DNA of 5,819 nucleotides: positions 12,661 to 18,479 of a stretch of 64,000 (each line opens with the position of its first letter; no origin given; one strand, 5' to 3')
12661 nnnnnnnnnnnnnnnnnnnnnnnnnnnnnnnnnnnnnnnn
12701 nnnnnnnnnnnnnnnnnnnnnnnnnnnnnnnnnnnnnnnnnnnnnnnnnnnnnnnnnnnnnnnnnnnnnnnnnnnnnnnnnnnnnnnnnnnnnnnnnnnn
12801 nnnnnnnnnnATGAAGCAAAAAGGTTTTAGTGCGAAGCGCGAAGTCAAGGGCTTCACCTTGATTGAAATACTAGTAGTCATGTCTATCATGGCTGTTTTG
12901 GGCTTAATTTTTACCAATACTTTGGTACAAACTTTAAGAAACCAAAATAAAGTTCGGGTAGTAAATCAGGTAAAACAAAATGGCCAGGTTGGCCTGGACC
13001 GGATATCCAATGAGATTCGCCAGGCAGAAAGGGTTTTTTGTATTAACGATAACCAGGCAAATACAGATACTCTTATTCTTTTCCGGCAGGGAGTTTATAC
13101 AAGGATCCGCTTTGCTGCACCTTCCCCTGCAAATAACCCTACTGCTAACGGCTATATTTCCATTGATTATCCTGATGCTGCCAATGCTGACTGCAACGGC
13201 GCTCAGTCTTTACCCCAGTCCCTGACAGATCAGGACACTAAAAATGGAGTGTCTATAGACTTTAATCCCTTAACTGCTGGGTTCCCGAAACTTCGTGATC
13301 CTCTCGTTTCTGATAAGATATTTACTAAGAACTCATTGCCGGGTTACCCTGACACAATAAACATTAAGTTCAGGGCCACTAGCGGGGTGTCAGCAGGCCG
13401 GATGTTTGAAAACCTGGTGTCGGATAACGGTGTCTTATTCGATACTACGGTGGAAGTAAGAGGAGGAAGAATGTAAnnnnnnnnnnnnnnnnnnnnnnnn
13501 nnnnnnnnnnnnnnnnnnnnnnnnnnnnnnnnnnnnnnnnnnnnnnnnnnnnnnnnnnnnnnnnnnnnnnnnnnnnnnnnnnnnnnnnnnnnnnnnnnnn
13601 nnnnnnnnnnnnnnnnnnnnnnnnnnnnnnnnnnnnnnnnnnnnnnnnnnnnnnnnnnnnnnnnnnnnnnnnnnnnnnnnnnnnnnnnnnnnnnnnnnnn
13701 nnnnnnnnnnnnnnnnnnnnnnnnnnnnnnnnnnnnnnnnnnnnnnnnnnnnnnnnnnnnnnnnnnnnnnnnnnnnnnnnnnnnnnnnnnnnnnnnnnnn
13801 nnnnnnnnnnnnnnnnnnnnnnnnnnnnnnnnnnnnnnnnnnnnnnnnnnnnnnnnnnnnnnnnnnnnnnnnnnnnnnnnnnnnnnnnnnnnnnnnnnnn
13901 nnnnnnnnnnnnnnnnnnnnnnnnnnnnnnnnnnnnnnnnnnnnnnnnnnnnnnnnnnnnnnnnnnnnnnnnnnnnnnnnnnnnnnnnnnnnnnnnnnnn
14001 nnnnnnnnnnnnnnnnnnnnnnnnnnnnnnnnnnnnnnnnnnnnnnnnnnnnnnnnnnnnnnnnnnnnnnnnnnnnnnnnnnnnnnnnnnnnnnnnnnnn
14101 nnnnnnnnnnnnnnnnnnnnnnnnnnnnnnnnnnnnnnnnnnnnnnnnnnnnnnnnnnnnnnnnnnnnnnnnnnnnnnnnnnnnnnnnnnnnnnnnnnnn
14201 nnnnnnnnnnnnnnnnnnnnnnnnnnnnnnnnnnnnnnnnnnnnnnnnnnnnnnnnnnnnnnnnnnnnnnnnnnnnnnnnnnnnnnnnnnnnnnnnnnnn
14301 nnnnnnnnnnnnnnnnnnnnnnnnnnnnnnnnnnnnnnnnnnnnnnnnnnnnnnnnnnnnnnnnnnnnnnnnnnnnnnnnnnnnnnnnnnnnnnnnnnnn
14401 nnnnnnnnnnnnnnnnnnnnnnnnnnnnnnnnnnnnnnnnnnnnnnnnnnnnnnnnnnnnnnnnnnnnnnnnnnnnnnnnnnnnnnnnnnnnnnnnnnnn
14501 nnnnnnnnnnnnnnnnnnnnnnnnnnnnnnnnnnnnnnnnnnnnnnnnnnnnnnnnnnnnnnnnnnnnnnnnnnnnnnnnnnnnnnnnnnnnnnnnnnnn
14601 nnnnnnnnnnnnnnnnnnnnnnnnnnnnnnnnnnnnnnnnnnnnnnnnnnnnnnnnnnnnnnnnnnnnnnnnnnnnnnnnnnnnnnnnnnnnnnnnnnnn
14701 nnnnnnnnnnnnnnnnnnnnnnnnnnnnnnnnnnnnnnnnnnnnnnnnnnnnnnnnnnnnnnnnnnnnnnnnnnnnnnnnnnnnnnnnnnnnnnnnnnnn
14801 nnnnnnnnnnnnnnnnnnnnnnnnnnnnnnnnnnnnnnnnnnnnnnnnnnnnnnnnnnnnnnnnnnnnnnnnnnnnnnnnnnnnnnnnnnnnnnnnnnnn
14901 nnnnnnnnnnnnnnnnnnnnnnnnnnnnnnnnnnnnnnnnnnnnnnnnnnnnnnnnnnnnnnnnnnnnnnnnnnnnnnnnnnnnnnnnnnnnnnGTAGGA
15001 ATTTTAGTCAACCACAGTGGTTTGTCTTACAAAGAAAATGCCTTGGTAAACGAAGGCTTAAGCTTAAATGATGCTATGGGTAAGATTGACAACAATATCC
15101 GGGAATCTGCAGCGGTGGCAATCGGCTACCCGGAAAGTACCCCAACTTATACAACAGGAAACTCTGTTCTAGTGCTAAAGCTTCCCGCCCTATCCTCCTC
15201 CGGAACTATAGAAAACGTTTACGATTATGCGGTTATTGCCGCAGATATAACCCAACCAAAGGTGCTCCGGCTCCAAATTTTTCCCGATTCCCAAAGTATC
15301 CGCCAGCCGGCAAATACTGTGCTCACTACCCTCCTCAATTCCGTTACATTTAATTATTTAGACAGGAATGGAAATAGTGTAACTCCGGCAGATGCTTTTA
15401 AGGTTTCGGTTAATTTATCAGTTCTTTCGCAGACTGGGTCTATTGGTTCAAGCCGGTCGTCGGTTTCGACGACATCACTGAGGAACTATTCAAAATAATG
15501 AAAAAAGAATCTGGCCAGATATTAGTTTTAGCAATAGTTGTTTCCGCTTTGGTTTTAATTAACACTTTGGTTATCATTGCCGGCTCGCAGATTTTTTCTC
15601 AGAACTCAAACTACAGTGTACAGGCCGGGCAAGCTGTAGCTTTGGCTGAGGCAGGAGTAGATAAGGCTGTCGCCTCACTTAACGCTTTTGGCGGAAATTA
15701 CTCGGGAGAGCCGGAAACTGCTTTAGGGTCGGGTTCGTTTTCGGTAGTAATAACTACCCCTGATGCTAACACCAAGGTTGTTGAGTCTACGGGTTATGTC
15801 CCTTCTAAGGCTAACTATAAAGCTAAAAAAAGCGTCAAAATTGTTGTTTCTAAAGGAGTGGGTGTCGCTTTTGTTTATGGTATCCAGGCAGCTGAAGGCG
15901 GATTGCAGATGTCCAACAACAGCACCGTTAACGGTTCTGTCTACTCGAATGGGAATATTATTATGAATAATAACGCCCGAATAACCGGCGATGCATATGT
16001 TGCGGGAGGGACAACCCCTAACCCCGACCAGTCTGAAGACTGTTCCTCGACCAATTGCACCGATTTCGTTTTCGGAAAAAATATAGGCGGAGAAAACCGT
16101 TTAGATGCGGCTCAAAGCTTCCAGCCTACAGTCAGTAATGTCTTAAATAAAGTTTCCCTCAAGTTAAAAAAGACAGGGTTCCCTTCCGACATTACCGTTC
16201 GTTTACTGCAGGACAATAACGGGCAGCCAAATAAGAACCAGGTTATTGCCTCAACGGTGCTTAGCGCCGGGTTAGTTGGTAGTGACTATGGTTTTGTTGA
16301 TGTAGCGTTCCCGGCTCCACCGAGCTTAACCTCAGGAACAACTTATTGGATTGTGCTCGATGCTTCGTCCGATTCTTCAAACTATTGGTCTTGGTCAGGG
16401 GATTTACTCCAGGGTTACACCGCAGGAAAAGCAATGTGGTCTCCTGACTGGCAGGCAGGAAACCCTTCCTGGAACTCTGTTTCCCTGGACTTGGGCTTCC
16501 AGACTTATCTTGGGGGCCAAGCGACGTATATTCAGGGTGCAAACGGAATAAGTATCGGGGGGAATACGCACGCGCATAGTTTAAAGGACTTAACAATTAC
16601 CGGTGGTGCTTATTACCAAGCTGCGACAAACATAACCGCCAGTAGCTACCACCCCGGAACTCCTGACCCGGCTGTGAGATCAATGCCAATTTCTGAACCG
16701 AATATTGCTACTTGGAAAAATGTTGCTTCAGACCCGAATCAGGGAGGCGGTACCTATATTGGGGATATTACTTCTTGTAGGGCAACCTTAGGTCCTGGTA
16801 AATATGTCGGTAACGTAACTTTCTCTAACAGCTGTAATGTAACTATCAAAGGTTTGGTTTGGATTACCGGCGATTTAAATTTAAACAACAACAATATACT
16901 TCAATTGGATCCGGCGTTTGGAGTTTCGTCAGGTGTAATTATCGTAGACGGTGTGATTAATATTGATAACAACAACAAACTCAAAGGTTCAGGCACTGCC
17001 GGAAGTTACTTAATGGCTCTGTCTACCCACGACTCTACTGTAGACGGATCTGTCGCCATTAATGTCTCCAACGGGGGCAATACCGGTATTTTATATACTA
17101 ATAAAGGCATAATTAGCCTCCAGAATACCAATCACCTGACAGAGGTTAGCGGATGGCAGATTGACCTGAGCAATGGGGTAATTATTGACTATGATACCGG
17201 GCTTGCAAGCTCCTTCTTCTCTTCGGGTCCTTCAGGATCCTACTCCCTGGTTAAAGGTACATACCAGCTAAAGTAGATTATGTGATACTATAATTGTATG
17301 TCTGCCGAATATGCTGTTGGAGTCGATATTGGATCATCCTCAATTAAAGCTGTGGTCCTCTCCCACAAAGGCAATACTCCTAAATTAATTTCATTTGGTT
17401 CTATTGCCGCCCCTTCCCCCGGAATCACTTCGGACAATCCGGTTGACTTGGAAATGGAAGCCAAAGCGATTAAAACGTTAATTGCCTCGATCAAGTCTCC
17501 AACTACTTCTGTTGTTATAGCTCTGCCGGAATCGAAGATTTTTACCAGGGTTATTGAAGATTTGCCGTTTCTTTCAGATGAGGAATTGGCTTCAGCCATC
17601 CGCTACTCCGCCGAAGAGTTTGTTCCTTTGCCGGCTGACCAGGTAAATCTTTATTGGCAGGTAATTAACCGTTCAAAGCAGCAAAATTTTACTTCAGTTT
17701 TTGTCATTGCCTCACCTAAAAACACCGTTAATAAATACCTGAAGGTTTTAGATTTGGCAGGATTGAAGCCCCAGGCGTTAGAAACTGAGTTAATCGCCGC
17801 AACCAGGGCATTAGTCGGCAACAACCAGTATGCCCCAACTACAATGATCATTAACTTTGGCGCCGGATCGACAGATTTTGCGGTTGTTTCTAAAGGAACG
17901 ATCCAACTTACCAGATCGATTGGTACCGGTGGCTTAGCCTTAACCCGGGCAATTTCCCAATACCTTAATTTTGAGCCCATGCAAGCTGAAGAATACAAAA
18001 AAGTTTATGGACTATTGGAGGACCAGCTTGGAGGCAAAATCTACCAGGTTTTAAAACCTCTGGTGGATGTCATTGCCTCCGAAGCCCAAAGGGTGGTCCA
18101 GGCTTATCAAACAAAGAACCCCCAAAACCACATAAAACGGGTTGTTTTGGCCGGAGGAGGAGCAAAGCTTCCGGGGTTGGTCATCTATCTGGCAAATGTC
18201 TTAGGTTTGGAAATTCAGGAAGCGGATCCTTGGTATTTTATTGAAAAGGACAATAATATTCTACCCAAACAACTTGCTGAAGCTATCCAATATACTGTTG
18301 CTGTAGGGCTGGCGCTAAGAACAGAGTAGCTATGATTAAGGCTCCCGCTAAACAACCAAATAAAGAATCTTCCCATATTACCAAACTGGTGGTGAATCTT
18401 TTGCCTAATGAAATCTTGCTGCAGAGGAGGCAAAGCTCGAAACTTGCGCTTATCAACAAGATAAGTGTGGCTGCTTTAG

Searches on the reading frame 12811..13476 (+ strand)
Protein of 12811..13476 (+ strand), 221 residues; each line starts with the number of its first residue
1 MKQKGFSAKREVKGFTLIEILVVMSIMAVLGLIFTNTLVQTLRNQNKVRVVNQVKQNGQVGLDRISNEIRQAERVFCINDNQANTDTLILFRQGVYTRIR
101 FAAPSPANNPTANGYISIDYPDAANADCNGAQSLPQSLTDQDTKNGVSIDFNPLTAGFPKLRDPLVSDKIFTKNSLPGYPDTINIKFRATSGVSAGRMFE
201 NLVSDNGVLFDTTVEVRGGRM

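Call 66: search_protein_families(library=pfam, proteins=[window:12811-13476:+], max_evalue=0.0001)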
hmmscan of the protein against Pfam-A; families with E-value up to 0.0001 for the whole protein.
window:12811-13476:+ (221 aa): 1 family
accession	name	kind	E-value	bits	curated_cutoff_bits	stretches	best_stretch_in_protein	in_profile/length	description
PF07963.17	N_methyl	-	4.4e-07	29.6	21.2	1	12-33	4-25/27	Prokaryotic N-terminal methylation motif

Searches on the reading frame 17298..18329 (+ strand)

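Call 66: search_protein_families(library=pfam, proteins=[window:17298-18329:+], max_evalue=0.0001)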
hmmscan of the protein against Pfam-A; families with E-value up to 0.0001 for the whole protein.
window:17298-18329:+ (343 aa): 3 families
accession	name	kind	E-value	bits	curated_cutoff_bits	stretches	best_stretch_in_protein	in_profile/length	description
PF11104.14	PilM_2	-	5.5e-53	180.5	27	1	8-342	1-339/340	Type IV pilus assembly protein PilM;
PF14450.12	FtsA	-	2.2e-16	60.8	31.8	1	184-336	2-126/127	Cell division protein FtsA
PF06723.19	MreB_Mbl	-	6.3e-11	42.1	27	1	175-223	140-188/327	MreB/Mbl protein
